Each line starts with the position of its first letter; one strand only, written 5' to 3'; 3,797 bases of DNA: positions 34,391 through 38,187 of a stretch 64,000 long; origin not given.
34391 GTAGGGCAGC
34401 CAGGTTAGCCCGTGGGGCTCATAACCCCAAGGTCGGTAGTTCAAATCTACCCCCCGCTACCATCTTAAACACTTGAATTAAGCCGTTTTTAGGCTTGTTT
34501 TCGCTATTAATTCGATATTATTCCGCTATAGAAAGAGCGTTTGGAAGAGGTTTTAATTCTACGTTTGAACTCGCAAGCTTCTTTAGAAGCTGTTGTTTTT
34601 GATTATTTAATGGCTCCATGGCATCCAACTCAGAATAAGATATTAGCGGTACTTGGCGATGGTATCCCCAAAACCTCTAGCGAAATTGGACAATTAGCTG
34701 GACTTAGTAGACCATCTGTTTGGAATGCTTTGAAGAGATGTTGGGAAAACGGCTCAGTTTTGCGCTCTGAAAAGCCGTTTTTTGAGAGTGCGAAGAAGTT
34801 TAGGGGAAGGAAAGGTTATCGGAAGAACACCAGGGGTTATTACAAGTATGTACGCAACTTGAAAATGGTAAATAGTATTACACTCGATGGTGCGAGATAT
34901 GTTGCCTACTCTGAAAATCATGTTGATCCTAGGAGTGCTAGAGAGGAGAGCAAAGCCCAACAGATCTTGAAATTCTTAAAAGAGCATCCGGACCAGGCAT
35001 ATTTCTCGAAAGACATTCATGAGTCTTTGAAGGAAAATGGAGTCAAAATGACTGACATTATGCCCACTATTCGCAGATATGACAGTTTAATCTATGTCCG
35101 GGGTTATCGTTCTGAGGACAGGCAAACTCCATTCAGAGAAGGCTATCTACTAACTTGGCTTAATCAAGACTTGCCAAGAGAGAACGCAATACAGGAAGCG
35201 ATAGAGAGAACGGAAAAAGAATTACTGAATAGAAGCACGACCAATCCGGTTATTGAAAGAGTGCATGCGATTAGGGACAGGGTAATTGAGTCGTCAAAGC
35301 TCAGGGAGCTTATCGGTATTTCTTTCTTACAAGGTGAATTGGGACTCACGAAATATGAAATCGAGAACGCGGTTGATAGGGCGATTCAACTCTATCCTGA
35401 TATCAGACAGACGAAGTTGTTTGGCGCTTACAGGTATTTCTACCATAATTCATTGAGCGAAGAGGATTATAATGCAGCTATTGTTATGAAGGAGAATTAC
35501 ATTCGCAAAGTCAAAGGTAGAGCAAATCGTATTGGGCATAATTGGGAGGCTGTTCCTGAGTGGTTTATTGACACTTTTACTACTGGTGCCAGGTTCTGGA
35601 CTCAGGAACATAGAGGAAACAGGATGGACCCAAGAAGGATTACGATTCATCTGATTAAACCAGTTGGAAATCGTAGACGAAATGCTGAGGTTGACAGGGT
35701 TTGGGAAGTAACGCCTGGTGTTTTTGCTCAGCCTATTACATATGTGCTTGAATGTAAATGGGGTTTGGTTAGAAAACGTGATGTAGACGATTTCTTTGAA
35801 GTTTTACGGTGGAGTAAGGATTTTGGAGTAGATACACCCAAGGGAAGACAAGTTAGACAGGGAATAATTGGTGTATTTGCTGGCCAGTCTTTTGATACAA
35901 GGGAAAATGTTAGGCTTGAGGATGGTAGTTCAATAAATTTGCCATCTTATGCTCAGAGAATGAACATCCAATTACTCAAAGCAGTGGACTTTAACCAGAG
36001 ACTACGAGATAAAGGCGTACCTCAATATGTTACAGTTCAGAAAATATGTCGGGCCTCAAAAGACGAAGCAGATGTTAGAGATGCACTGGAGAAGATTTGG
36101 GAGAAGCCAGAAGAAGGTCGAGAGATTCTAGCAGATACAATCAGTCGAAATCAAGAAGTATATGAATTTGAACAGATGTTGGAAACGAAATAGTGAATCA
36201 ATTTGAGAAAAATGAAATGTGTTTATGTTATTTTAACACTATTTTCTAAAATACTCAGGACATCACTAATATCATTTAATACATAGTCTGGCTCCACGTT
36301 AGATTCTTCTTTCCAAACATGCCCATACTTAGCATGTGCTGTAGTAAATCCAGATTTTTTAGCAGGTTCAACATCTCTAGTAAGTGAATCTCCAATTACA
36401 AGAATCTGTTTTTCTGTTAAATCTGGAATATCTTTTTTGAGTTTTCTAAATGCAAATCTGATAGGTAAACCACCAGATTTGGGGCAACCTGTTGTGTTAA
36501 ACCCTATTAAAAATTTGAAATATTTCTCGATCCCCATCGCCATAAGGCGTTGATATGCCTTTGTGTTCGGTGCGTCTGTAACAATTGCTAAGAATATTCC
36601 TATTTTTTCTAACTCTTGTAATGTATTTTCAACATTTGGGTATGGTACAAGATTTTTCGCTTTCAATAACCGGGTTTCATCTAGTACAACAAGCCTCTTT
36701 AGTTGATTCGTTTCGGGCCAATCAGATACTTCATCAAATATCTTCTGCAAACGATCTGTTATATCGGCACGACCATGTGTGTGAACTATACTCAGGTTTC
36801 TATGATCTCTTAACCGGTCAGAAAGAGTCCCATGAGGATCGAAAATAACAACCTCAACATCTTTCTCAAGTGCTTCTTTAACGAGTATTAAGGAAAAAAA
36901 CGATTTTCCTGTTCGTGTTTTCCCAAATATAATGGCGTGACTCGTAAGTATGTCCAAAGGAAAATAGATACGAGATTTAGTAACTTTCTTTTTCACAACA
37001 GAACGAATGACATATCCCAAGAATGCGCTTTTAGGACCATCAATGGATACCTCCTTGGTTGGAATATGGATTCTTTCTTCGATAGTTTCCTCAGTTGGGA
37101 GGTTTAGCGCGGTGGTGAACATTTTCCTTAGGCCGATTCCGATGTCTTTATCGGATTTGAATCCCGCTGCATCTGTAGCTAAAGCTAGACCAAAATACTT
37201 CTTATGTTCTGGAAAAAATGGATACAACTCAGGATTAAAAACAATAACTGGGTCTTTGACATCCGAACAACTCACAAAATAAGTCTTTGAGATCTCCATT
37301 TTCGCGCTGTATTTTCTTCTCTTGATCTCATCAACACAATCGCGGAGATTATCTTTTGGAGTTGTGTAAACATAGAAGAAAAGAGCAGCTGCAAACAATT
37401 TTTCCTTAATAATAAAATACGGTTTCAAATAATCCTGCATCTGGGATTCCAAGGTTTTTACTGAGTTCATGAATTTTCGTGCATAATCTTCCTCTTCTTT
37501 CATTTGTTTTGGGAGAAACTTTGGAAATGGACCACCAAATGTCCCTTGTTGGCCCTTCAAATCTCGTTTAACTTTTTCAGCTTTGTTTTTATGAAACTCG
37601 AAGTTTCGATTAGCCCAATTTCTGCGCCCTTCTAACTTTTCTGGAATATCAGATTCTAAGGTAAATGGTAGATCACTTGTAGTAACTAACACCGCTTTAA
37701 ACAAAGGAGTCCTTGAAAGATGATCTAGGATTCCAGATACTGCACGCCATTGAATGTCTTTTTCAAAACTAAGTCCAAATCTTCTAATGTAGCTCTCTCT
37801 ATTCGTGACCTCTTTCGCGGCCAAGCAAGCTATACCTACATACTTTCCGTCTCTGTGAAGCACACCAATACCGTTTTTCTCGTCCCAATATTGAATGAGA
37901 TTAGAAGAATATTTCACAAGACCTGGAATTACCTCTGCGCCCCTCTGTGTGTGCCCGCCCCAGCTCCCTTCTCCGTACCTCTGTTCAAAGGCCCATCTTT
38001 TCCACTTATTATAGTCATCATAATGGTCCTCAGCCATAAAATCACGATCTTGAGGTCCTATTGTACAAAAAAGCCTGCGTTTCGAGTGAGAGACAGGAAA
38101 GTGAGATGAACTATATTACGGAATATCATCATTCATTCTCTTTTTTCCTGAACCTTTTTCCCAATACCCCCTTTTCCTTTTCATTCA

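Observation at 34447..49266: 14.8-kb AT-rich element integrated into initiator tRNA-Met with a perfect 17-nt att duplication and an intact integrase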

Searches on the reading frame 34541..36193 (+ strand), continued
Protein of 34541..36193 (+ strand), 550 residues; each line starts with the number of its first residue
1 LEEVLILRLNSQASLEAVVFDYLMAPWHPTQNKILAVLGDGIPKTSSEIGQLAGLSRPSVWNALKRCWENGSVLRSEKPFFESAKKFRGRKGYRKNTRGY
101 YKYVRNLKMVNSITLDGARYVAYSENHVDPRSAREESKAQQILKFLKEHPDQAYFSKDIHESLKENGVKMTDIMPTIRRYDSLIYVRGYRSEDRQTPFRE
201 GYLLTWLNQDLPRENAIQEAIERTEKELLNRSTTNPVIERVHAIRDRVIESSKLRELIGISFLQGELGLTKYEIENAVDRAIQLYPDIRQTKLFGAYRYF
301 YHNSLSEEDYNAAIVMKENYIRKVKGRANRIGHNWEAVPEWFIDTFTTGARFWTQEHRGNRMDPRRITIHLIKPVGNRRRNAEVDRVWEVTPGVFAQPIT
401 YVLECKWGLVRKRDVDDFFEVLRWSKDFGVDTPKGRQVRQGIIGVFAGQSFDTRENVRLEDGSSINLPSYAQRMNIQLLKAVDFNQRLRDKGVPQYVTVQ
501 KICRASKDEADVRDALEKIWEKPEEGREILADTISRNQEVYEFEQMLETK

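Call 99: search_protein_families(library=pfam, proteins=[L035:11833-14337:+, L035:14823-16055:+, L030:3273-3803:-], max_evalue=0.001)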
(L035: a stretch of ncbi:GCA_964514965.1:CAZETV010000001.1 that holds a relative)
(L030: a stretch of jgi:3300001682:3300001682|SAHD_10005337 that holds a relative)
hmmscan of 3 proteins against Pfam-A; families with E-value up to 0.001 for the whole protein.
L035:11833-14337:+ (834 aa): 0 families

L035:14823-16055:+ (410 aa): 2 families
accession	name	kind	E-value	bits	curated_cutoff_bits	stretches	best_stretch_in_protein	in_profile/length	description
PF01841.26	Transglut_core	-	0.00019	22.1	23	0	168-273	4-102/108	Transglutaminase-like superfamily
PF03772.21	Competence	-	0.00058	19.7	23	1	23-156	100-203/270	Competence protein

L030:3273-3803:- (176 aa): 1 family
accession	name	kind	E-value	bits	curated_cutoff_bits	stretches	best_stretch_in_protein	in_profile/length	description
PF00589.27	Phage_integrase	-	7.7e-07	29.5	27.1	1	135-174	3-46/172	Phage integrase family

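Call 114: fold_search(model_id=the predicted structure, library=viral)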
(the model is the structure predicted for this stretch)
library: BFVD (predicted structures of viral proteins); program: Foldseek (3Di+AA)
matches with E <= 10: 1418; with E <= 0.001: 11
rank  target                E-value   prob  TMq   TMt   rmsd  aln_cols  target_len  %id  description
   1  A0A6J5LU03            1.8e-05  1.00  0.10  0.24  20.2       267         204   15  Transcription regulator TrmB, N-terminal [uncultured Caudovirales phage]
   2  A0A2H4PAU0            3.7e-05  1.00  0.17  0.23  13.0       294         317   12  (no name in the UniProt tables at hand)
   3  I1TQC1                7.6e-05  0.99  0.12  0.09  19.3       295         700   13  (no name in the UniProt tables at hand)
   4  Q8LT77                8.9e-05  1.00  0.11  0.25  16.3       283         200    8  Uncharacterized protein [Vibrio phage VpV262]
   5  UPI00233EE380         1.0e-04  1.00  0.12  0.37  14.4       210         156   13  (no name look-up for this kind of identifier)
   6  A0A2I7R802            1.2e-04  1.00  0.13  0.25  14.1       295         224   13  (no name in the UniProt tables at hand)
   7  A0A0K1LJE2            2.0e-04  1.00  0.12  0.33  10.8       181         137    9  (no name in the UniProt tables at hand)
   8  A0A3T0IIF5            2.4e-04  1.00  0.12  0.35  13.6       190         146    8  Uncharacterized protein [Vibrio virus vB_VspP_SBP1]
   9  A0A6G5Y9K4            3.3e-04  1.00  0.12  0.23  16.4       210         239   19  (no name in the UniProt tables at hand)
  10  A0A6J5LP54            3.5e-04  1.00  0.11  0.30  12.4       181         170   14  Uncharacterized protein [uncultured Caudovirales phage]
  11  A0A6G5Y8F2            4.6e-04  1.00  0.10  0.17  16.9       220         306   19  (no name in the UniProt tables at hand)
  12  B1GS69                1.1e-03  0.99  0.12  0.32  20.7       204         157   12  Hypothetical phage protein [Salmonella phage Vi II-E1]
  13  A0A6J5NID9            1.2e-03  0.98  0.12  0.23  18.6       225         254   12  Uncharacterized protein [uncultured Caudovirales phage]
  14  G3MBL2                1.5e-03  0.92  0.17  0.28  17.9       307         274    8  Gp146 [Bacillus phage G]
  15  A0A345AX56            1.8e-03  0.97  0.10  0.27  21.8       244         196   11  (no name in the UniProt tables at hand)
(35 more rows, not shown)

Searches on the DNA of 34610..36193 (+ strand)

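Call 91: search_rna_families(sources=[L035, L029, L031, L030], threshold=gathering)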
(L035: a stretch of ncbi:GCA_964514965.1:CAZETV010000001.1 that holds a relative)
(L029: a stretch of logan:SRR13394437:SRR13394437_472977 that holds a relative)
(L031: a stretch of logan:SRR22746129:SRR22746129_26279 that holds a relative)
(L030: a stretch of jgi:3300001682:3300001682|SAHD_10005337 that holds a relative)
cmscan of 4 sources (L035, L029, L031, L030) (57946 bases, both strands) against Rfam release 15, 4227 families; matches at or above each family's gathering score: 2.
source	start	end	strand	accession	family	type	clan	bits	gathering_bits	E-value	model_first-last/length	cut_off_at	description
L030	931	1004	+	RF00005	tRNA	Gene; tRNA;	CL00001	55.7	29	2.5e-09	1-71/71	no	tRNA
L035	9739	9858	+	RF00005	tRNA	Gene; tRNA;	CL00001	48.4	29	2.5e-07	1-71/71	no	tRNA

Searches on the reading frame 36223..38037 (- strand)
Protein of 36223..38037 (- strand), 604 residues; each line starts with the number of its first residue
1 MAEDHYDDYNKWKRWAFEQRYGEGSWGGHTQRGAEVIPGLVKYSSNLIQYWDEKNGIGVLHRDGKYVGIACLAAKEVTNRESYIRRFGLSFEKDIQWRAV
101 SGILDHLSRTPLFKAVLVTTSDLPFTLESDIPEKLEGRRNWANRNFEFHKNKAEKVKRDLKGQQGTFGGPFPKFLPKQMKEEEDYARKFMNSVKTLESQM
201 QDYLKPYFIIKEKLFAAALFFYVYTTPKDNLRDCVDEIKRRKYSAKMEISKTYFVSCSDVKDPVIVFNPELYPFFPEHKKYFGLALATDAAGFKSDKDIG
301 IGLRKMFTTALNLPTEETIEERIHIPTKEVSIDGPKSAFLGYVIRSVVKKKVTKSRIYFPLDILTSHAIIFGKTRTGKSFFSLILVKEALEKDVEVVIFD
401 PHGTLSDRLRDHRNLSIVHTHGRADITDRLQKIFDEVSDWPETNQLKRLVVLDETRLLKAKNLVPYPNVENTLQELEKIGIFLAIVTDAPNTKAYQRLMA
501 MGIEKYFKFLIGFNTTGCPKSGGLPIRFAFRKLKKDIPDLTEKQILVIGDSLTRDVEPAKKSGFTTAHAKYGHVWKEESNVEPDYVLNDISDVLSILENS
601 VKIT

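Call 7: search_protein_families(library=pfam, proteins=[window:36223-38037:-], max_evalue=0.01)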
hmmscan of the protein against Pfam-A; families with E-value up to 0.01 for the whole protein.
window:36223-38037:- (604 aa): 5 families
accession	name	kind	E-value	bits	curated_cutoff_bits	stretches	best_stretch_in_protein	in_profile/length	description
PF13419.12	HAD_2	-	5.5e-15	56.4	23.8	1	430-567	45-176/178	Haloacid dehalogenase-like hydrolase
PF00702.32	Hydrolase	-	2.8e-13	51.1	26.4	1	418-563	53-191/191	haloacid dehalogenase-like hydrolase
PF01935.23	DUF87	-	3.1e-10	41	23.2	1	354-403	9-62/220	Helicase HerA, central domain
PF13242.12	Hydrolase_like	-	1.5e-06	28.5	22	1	526-592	6-74/75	HAD-hyrolase-like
PF10412.15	TrwB_AAD_bind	-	0.0079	15.6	20.5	0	357-412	7-62/387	Type IV secretion-system coupling protein DNA-binding domain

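Call 9: search_protein_families(library=padloc, proteins=[window:36223-38037:-], max_evalue=0.01)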
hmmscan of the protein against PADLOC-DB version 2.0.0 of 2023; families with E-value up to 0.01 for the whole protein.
window:36223-38037:- (604 aa): 9 families
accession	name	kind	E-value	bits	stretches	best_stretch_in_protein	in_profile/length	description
PDLC04140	mad8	-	6.7e-09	33.7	1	359-450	18-127/314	mads_8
PDLC01055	HerA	-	5.3e-05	20.2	1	350-418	142-212/532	Type III coevolved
PDLC04105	HerA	-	0.00018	18.2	1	363-419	164-219/576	-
PDLC03008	Hydrolase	-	0.00073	17.1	0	458-508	93-143/288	-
PDLC01148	RecD_like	-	0.0015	14.9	1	368-457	331-414/719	RecD/Tra ATPase fused to N-terminal HHH domain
PDLC04103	HerA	-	0.0023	14.3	1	362-407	169-214/579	-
PDLC04101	HerA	-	0.0048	13.7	0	366-407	169-211/400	-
PDLC04099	HerA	-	0.0065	13.8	0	366-406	170-211/214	-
PDLC01734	typeIV_RecD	-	0.01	12.1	0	369-455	358-443/763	RecD_0_IVD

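Call 10: search_protein_families(library=ncbifam, proteins=[window:36223-38037:-], max_evalue=0.01)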
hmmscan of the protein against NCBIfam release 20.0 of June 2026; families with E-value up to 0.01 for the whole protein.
window:36223-38037:- (604 aa): 25 families
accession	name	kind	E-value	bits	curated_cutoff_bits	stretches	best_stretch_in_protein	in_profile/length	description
NF009695.0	PRK13222.1-2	equivalog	1e-17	64.4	225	1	461-599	91-224/226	phosphoglycolate phosphatase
NF009804.0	PRK13288.1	equivalog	5.1e-15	55.5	218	1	463-599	81-212/215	pyrophosphatase PpaX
TIGR02253.1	CTE7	subfamily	4.4e-14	52.8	169.75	1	458-594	88-221/221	TIGR02253 family HAD-type hydrolase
TIGR01449.2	PGP_bact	equivalog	9.9e-13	48.1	180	1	463-594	84-210/213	phosphoglycolate phosphatase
NF009697.0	PRK13222.1-4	equivalog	6.1e-11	42.1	327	1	466-600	96-225/232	phosphoglycolate phosphatase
NF009694.0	PRK13222.1-1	equivalog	1.4e-10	40.9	415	1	464-597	111-239/252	phosphoglycolate phosphatase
NF009698.0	PRK13223.1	equivalog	3.2e-10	39.6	466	1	463-598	100-231/272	phosphoglycolate phosphatase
NF052576.1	PymNtasePynAStpc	equivalog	6e-10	39.1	350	1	466-598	101-228/229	pyrimidine 5'-nucleotidase PynA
NF053830.1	RUBPPhHalo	equivalog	4.2e-09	36.4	330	1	462-596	101-233/234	ribulose-1,5-bisphosphate 5-phosphatase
TIGR01454.1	AHBA_synth_RP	hypoth_equivalog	3.1e-08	33.5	246.65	1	462-596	73-202/205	AHBA synthesis associated protein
NF053655.1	CedD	equivalog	3.3e-08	32.7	600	1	349-413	205-269/527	DNA-translocating ATPase CedD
NF006976.0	PRK09449.1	equivalog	7e-07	29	183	1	464-598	95-223/225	pyrimidine 5'-nucleotidase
TIGR02254.1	YjjG_YfnB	equivalog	1e-06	28.4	159.9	1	467-596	100-222/223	YjjG family noncanonical pyrimidine nucleotidase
TIGR01668.1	YqeG_hyp_ppase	hypoth_equivalog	4.2e-06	26.4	89.1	1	437-568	16-134/170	YqeG family HAD IIIA-type phosphatase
TIGR02252.1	DREG-2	subfamily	7.2e-06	25.9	155.2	1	463-565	104-200/203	HAD hydrolase, REG-2-like, family IA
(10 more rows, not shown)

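Call 64: search_protein_families(library=phrogs, proteins=[window:36223-38037:-], max_evalue=0.001)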
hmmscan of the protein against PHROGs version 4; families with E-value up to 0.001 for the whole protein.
window:36223-38037:- (604 aa): 2 families
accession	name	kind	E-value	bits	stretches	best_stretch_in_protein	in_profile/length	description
phrog_8468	-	other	2.3e-06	28.5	1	418-564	48-187/221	HAD-superfamily hydrolase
phrog_7035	-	unknown function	0.00067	19.1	0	359-410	205-258/969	-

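Call 67: search_dna_similar(query=window:36223-38037:-, collection=phages, mode=protein, max_rows=10, max_evalue=0.001)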
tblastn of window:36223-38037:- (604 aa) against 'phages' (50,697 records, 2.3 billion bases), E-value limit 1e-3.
Records with a match: 4; places in all: 4; records where one place covers at least 80% of the query: 0.
Best place of each record, by identity: <60% 4.
By first word of the organism name: Acinetobacter 2; Listeria 2.
By host as written in the record: - 2; Listeria monocytogenes 2.
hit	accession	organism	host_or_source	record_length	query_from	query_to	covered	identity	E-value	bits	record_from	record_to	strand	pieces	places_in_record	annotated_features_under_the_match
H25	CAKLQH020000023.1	Acinetobacter phage MD-2021a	not known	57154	466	594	21%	26.9%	2e-5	54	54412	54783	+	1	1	gph_5: phosphoglycolate phosphatase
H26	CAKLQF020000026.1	Acinetobacter phage MD-2021a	not known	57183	466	594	21%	26.9%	2e-5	54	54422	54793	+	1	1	gph_5: phosphoglycolate phosphatase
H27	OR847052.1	Listeria phage LM 4-11-1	Listeria monocytogenes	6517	483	598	19%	27.9%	5e-5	52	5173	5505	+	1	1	record has no annotation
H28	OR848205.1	Listeria phage LM 4-14-1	Listeria monocytogenes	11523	483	598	19%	27.9%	6e-5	52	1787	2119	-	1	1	record has no annotation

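Call 68: search_dna_similar(query=window:36223-38037:-, collection=plasmids, mode=protein, max_rows=10, max_evalue=0.001)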
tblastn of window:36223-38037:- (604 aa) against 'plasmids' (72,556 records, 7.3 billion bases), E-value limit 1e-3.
Records with a match: 17; places in all: 17; records where one place covers at least 80% of the query: 0.
Best place of each record, by identity: <60% 17.
By first word of the organism name: Acinetobacter 4; Chelatococcus 2; Proteus 2; Haladaptatus 2; Neisseria 2; Clostridioides 1; Bacillus 1; Paraburkholderia 1; Alteromonas 1; Latilactobacillus 1.
By predicted mobility (MOB-suite, as given by PLSDB): non-mobilizable 11; mobilizable 4; conjugative 2.
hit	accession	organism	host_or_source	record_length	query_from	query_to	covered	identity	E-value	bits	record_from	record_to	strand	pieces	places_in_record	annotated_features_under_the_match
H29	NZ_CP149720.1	Clostridioides difficile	-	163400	390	597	34%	25.2%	3e-5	55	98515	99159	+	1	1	HAD family hydrolase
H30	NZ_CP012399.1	Chelatococcus sp. CO-6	whole organism,Shengli Oilfield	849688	395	602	34%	24.7%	5e-8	64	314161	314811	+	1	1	gph: phosphoglycolate phosphatase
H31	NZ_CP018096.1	Chelatococcus daeguensis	sigle cell,power plant biotrickling ...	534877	395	601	34%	24.8%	1e-7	63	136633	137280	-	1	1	gph: phosphoglycolate phosphatase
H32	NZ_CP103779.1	Bacillus toyonensis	cell culture,Commercial plant nursery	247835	391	597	34%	22.8%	1e-5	56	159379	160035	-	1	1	HAD family hydrolase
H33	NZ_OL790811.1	Proteus mirabilis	-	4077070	418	598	30%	25.8%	4e-6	58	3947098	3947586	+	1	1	none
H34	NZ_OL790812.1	Proteus mirabilis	-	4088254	422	598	29%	25.8%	2e-5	56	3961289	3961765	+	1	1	none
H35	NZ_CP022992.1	Paraburkholderia aromaticivorans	-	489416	466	600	22%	31.1%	7e-6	57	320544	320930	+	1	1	gph: phosphoglycolate phosphatase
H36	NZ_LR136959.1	Alteromonas sp. 76-1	-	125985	460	596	23%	29.7%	5e-7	61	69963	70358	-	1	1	phosphoglycolate phosphatase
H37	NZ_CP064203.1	Acinetobacter baumannii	Homo sapiens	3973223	466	594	21%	26.9%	7e-5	54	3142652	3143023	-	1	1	none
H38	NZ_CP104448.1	Acinetobacter baumannii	Homo sapiens,sputum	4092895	466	594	21%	26.9%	7e-5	54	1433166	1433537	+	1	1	none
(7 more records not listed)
